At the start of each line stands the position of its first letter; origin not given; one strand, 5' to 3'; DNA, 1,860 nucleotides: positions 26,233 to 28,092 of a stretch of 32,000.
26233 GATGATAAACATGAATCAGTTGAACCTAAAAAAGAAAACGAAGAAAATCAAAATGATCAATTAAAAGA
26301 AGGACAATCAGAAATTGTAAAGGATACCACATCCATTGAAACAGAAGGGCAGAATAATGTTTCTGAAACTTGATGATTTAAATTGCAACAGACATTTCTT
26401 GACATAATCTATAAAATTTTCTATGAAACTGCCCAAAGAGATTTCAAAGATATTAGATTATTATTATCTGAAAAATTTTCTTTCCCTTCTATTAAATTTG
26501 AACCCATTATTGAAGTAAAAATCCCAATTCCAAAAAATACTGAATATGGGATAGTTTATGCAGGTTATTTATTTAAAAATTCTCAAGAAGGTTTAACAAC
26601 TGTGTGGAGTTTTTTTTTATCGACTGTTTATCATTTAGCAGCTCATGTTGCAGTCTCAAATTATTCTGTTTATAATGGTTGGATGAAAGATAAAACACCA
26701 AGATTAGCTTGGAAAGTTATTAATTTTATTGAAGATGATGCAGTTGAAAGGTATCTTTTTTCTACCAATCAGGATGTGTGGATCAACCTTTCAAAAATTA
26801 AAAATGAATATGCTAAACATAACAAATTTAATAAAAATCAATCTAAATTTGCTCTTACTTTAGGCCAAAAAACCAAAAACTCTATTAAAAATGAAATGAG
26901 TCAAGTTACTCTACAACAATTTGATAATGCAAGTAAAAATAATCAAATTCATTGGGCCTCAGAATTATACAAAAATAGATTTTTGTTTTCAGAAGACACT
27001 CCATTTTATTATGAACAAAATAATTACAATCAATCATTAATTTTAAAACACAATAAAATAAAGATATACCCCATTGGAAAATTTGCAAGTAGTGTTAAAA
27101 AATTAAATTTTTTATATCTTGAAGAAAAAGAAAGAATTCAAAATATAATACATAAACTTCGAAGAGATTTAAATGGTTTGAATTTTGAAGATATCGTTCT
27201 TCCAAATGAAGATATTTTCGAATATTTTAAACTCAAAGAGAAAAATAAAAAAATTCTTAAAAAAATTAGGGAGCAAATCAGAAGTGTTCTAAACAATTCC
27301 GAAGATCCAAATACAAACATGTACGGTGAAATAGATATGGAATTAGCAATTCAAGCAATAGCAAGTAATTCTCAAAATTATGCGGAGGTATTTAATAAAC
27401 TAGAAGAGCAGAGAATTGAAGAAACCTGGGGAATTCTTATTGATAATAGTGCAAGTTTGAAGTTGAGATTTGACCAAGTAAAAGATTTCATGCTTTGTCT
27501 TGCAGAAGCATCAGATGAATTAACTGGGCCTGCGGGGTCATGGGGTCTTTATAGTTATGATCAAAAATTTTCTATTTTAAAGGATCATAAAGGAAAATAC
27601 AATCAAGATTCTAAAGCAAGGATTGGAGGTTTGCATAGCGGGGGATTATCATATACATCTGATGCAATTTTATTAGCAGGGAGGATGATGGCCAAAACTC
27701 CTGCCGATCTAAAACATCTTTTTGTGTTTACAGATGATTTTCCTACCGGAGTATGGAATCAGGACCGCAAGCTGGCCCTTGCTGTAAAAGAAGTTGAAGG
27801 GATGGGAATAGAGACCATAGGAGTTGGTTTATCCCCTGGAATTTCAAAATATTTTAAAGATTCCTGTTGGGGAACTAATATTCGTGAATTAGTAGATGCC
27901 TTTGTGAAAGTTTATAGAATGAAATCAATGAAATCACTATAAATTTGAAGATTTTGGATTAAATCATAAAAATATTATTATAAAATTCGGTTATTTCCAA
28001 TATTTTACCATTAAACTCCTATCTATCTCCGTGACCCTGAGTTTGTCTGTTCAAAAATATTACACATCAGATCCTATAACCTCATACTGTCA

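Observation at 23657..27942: MoxR-class AAA+ / VWA-MIDAS pair with a membrane partner and an acidic protein at the hinge of the filament locus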

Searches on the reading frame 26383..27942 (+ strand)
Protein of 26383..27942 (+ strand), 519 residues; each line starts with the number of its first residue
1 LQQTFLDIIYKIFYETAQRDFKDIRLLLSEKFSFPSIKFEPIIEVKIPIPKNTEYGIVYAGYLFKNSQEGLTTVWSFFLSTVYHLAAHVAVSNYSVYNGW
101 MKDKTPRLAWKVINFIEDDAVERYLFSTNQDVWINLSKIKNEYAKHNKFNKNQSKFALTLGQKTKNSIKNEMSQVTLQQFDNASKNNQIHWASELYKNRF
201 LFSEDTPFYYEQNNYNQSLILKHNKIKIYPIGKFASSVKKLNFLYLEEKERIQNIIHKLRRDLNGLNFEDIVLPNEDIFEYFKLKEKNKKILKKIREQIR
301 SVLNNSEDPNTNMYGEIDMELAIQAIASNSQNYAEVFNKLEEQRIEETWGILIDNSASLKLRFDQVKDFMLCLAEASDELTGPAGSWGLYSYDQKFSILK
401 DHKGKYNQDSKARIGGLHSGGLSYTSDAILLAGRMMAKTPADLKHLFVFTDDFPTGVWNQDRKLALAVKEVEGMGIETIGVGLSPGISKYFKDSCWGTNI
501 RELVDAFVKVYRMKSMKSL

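Call 3: search_protein_families(library=pfam, proteins=[window:26383-27942:+], max_evalue=0.1)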
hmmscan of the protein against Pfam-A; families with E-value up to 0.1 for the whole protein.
window:26383-27942:+ (519 aa): 2 families
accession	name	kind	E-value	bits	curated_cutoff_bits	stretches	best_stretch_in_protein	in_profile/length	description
PF12872.13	OST-HTH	-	0.018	15.4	23.8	0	125-148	12-35/71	OST-HTH/LOTUS domain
PF25802.1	WWC1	-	0.056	13.8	27.8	0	247-302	70-121/135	WWC1-like, helical hairpin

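Call 5: search_protein_families(library=ncbifam, proteins=[window:26383-27942:+], max_evalue=1)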
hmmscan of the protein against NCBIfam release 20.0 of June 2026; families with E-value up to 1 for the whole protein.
window:26383-27942:+ (519 aa): 0 families

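Call 6: search_solved_structures(query=window:26383-27942:+, max_evalue=10, show_alignments=2)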
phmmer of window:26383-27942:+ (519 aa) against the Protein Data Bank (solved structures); distinct sequences matched with E-value up to 10: 2.
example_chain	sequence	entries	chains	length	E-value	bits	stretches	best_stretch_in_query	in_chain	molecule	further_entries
3zfi_A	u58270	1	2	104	0.14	14.3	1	263-358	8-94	RAP1A PROTEIN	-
4bi8_A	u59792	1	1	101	0.18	13.8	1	265-358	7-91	RAP1A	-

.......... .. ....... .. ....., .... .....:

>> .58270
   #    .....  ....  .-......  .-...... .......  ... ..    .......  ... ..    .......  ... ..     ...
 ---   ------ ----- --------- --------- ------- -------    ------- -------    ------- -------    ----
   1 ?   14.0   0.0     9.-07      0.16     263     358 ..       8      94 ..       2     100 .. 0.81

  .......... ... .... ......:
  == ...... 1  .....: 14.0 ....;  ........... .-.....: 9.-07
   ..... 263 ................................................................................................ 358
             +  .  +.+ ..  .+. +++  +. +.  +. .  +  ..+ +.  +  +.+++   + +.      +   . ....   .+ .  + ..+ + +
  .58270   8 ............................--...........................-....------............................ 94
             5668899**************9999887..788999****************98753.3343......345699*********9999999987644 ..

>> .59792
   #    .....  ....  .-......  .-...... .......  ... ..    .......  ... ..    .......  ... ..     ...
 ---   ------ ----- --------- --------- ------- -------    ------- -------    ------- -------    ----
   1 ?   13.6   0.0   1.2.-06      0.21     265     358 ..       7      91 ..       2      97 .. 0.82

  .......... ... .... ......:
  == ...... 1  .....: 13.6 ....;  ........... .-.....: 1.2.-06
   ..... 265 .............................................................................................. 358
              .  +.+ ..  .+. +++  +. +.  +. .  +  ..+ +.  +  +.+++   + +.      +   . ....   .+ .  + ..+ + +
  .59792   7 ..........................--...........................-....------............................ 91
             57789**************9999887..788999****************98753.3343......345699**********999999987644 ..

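Call 8: find_homologous_proteins(query=window:26383-27942:+, max_evalue=0.001)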
Query window:26383-27942:+ (519 aa): 118 proteins with E <= 0.001 among 7814 candidates.
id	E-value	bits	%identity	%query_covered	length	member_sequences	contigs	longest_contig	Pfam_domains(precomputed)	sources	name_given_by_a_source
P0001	0.0e+0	1170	100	100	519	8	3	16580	PF13519.13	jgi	-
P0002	0.0e+0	1056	89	100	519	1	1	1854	PF13519.13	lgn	-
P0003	0.0e+0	1037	87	100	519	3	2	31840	-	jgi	-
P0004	5.2e-283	957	80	100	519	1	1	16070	-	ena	-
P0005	3.6e-274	928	77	100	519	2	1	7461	PF13519.13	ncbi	-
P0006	7.6e-268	907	76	100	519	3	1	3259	PF00092.35,PF13519.13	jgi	jgi:hypothetical protein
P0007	2.0e-265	899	74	100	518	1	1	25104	-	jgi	-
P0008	1.7e-263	893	75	100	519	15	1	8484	-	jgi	jgi:hypothetical protein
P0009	1.3e-262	890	74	100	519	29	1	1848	PF13519.13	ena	-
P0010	1.6e-260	883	74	100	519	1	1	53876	PF00092.35,PF13519.13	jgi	jgi:hypothetical protein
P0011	2.1e-259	880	73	100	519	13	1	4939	PF00092.35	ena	-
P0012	3.6e-259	879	73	100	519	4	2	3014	PF13519.13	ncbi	-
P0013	5.2e-259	878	74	100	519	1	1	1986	PF13519.13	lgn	-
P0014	4.6e-258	875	73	100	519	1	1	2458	PF00092.35,PF13519.13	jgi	jgi:hypothetical protein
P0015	4.1e-256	869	73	100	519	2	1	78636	PF13519.13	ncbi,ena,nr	ncbi:MAG: VWA domain-containing protein [Nitrosopumilus sp.]|nr:VWA domain-containing protein [Nitro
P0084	4.2e-119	417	41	99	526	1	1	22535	PF00092.35,PF13519.13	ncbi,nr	ncbi:MAG: VWA domain-containing protein [Thaumarchaeota archaeon]|nr:VWA domain-containing protein [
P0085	1.0e-113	399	38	99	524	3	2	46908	PF11775.14,PF00092.35,PF13519.13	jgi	jgi:Mg-chelatase subunit ChlD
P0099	5.3e-58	215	36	47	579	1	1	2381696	PF00092.35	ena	-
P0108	8.1e-50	188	27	98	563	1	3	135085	PF11775.14,PF00092.35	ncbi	ncbi:MAG: vWA domain-containing protein [Candidatus Bathyarchaeia archaeon]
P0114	5.8e-47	179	29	84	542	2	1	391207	PF00092.35,PF13519.13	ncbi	ncbi:MAG: vWA domain-containing protein [Candidatus Bathyarchaeia archaeon]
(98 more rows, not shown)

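Call 9: find_encoding_contigs(protein=P0015, flank=10000, max_places=2)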
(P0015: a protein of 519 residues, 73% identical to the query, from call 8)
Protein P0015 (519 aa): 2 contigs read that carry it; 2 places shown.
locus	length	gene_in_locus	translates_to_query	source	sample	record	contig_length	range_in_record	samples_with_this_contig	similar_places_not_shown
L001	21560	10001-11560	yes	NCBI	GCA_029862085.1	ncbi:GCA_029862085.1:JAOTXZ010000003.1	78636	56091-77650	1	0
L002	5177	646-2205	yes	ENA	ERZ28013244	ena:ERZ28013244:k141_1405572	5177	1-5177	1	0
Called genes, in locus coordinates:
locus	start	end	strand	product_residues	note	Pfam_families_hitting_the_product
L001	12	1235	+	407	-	PF04455:Saccharop_dh_N, PF21571:ArgZ-like_C_1st, PF21570:ArgZ-like_C_2nd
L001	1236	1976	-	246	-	PF06745:ATPase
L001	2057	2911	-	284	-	PF01978:TrmB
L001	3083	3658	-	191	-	-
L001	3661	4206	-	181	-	-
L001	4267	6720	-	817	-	PF13385:Laminin_G_3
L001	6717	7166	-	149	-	-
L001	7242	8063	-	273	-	-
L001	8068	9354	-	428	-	PF07728:AAA_5, PF08406:CbbQ_C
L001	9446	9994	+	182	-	-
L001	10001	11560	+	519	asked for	PF13519:VWA_2 (weak)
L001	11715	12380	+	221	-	-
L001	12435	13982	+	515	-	PF00437:T2SSE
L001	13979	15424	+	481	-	PF00482:T2SSF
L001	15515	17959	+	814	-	-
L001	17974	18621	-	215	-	PF00072:Response_reg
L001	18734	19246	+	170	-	PF01978:TrmB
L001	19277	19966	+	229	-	PF01478:Peptidase_A24 (weak), PF06847:Arc_PepC_II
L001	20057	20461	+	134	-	-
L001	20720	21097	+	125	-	PF09851:SHOCT (weak)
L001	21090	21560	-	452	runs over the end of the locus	PF00155:Aminotran_1_2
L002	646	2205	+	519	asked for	PF13519:VWA_2 (weak)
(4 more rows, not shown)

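Call 10: find_encoding_contigs(protein=P0085, flank=10000, max_places=2)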
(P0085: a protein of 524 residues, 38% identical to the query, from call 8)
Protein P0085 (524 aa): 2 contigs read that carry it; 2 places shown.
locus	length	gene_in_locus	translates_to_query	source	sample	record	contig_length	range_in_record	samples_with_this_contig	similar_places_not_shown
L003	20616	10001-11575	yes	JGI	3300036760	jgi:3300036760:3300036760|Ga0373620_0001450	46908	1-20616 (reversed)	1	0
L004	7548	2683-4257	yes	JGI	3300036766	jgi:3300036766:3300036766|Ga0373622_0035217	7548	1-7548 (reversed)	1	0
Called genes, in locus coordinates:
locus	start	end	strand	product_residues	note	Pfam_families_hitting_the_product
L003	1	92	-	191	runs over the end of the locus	PF00731:AIRC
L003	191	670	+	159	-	PF10604:Polyketide_cyc2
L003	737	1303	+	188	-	-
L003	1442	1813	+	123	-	-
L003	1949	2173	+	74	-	-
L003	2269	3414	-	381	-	PF22660:RS_preATP-grasp-like, PF02222:ATP-grasp, PF07478:Dala_Dala_lig_C, PF17769:PurK_C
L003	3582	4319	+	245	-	PF06745:ATPase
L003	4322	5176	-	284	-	PF01978:TrmB, PF11495:TrmB_EBD_N (weak)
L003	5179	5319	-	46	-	-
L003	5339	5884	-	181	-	-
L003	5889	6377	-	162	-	-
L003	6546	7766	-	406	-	-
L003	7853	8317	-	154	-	-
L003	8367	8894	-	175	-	-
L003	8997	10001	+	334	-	PF00004:AAA (weak), PF07728:AAA_5, PF08406:CbbQ_C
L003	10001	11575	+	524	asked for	PF11775:CobT_C (faint), PF00092:VWA, PF13519:VWA_2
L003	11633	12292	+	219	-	-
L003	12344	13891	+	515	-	PF23990:PilB3_N (weak), PF00437:T2SSE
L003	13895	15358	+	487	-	PF00482:T2SSF (weak)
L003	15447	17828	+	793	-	PF02369:Big_1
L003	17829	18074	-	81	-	-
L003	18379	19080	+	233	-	PF01478:Peptidase_A24 (weak), PF06847:Arc_PepC_II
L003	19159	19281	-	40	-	-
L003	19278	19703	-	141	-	-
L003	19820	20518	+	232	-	PF00483:NTP_transferase, PF12804:NTP_transf_3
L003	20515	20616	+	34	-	?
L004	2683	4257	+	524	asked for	PF11775:CobT_C (faint), PF00092:VWA, PF13519:VWA_2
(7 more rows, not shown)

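Call 11: find_encoding_contigs(protein=P0084, flank=10000, max_places=2)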
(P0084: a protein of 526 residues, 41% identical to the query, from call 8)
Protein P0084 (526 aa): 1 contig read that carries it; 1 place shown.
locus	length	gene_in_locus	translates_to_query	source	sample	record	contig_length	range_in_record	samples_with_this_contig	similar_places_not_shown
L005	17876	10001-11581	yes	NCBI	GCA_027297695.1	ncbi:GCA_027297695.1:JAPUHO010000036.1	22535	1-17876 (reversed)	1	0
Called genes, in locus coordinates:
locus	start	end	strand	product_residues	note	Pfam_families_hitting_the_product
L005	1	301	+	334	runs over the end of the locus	PF01978:TrmB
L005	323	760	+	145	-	PF00072:Response_reg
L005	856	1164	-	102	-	-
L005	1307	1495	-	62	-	-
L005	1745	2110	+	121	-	PF00072:Response_reg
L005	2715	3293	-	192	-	PF00188:CAP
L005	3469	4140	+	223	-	-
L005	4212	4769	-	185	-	-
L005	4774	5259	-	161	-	-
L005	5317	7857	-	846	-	PF13385:Laminin_G_3, PF02210:Laminin_G_2 (weak)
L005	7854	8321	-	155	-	-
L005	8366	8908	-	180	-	-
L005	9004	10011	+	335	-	PF07728:AAA_5, PF08406:CbbQ_C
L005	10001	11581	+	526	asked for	PF00092:VWA, PF13519:VWA_2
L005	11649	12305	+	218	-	-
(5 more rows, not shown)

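Call 12: find_encoding_contigs(protein=P0108, flank=10000, max_places=2)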
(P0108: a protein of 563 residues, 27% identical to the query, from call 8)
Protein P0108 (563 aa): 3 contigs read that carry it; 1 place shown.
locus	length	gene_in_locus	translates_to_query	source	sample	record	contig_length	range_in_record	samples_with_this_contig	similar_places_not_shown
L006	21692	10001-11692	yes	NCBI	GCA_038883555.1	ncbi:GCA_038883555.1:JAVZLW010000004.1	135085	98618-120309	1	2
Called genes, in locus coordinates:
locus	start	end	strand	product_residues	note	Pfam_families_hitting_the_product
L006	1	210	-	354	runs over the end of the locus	PF00850:Hist_deacetyl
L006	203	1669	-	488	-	PF13537:GATase_7, PF00733:Asn_synthase, PF24167:DUF7411 (weak), PF00733:Asn_synthase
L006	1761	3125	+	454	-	PF00206:Lyase_1, PF08328:ASL_C (weak), PF10397:ADSL_C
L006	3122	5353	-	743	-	PF04851:ResIII, PF00270:DEAD, PF22527:DEXQc_Suv3 (weak), PF00271:Helicase_C, PF20470:HTH_61 (weak), PF21280:Helicase_dom4_arc, PF14520:HHH_5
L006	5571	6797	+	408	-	PF00266:Aminotran_5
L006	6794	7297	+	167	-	PF01592:NifU_N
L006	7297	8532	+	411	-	PF00155:Aminotran_1_2, PF00266:Aminotran_5, PF01041:DegT_DnrJ_EryC1, PF01212:Beta_elim_lyase, PF01053:Cys_Met_Meta_PP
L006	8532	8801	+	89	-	-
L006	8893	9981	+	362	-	PF00004:AAA (faint), PF07728:AAA_5, PF08406:CbbQ_C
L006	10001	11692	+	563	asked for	PF00092:VWA (faint), PF11775:CobT_C (faint)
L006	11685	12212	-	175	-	-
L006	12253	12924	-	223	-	-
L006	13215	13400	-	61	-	-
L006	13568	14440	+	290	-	PF01978:TrmB, PF09339:HTH_IclR (faint)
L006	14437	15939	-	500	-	-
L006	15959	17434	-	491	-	-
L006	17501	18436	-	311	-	PF00056:Ldh_1_N, PF02866:Ldh_1_C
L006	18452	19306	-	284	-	PF01370:Epimerase, PF02719:Polysacc_synt_2, PF04321:RmlD_sub_bind, PF16363:GDP_Man_Dehyd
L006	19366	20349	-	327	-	PF01073:3Beta_HSD, PF01370:Epimerase, PF02719:Polysacc_synt_2, PF03435:Sacchrp_dh_NADP (weak), PF04321:RmlD_sub_bind, PF07993:NAD_binding_4, PF13460:NAD_binding_10, PF16363:GDP_Man_Dehyd, +1 more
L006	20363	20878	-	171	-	PF00908:dTDP_sugar_isom, PF14667:Polysacc_synt_C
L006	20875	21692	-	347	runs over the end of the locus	PF00483:NTP_transferase, PF12804:NTP_transf_3 (weak), PF00132:Hexapep (faint), PF25084:LbH_EIF2B (weak), PF25087:GMPPB_C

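Call 13: find_encoding_contigs(protein=P0114, flank=10000, max_places=1)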
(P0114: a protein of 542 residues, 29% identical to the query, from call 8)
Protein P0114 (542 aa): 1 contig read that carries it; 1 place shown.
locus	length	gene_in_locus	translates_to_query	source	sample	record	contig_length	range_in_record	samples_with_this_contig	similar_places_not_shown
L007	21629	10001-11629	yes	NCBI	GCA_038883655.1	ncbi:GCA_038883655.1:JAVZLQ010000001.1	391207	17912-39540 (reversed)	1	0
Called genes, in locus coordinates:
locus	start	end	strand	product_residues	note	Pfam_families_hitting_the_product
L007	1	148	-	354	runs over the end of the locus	PF00850:Hist_deacetyl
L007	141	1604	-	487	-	PF13537:GATase_7, PF02540:NAD_synthase (faint), PF00733:Asn_synthase, PF24167:DUF7411 (weak), PF00733:Asn_synthase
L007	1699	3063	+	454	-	PF00206:Lyase_1, PF08328:ASL_C (weak), PF10397:ADSL_C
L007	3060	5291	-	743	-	PF04851:ResIII, PF00270:DEAD, PF22527:DEXQc_Suv3 (weak), PF00271:Helicase_C, PF20470:HTH_61 (faint), PF21280:Helicase_dom4_arc, PF14520:HHH_5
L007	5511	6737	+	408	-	PF00266:Aminotran_5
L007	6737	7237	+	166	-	PF01592:NifU_N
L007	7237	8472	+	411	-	PF00155:Aminotran_1_2, PF00266:Aminotran_5, PF01212:Beta_elim_lyase, PF01041:DegT_DnrJ_EryC1, PF01053:Cys_Met_Meta_PP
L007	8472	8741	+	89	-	-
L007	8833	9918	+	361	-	PF00004:AAA (faint), PF07728:AAA_5, PF08406:CbbQ_C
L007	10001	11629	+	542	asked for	PF00092:VWA (faint), PF13519:VWA_2 (faint)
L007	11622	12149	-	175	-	-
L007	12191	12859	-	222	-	-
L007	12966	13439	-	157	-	-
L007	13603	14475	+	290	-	PF01978:TrmB, PF09339:HTH_IclR (weak)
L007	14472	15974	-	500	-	-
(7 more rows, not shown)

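Call 14: find_encoding_contigs(protein=P0099, flank=10000, max_places=1)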
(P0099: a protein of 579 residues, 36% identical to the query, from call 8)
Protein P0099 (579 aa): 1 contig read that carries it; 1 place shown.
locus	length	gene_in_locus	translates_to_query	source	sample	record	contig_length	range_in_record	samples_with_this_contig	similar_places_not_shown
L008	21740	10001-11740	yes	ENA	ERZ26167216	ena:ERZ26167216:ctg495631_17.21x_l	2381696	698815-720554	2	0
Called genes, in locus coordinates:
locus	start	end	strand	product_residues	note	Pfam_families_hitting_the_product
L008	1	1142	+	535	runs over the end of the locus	-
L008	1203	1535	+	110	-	PF13340:DUF4096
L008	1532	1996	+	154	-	PF01609:DDE_Tnp_1, PF13586:DDE_Tnp_1_2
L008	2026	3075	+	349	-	-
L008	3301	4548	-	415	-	PF02812:ELFV_dehydrog_N, PF00208:ELFV_dehydrog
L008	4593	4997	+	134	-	-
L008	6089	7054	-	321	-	-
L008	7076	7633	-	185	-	-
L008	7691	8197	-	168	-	-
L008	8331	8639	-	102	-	-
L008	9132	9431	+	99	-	PF07728:AAA_5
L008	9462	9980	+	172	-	PF08406:CbbQ_C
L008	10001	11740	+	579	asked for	PF00092:VWA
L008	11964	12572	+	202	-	-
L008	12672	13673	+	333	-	PF23990:PilB3_N (weak), PF00437:T2SSE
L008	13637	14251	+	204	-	PF00437:T2SSE, PF23989:PilB3_C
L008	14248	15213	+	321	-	PF00482:T2SSF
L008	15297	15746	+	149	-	PF00482:T2SSF (weak)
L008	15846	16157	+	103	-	PF14947:HTH_45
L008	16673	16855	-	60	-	-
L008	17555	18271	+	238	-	-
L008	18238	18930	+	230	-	-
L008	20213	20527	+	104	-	-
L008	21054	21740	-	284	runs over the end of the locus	-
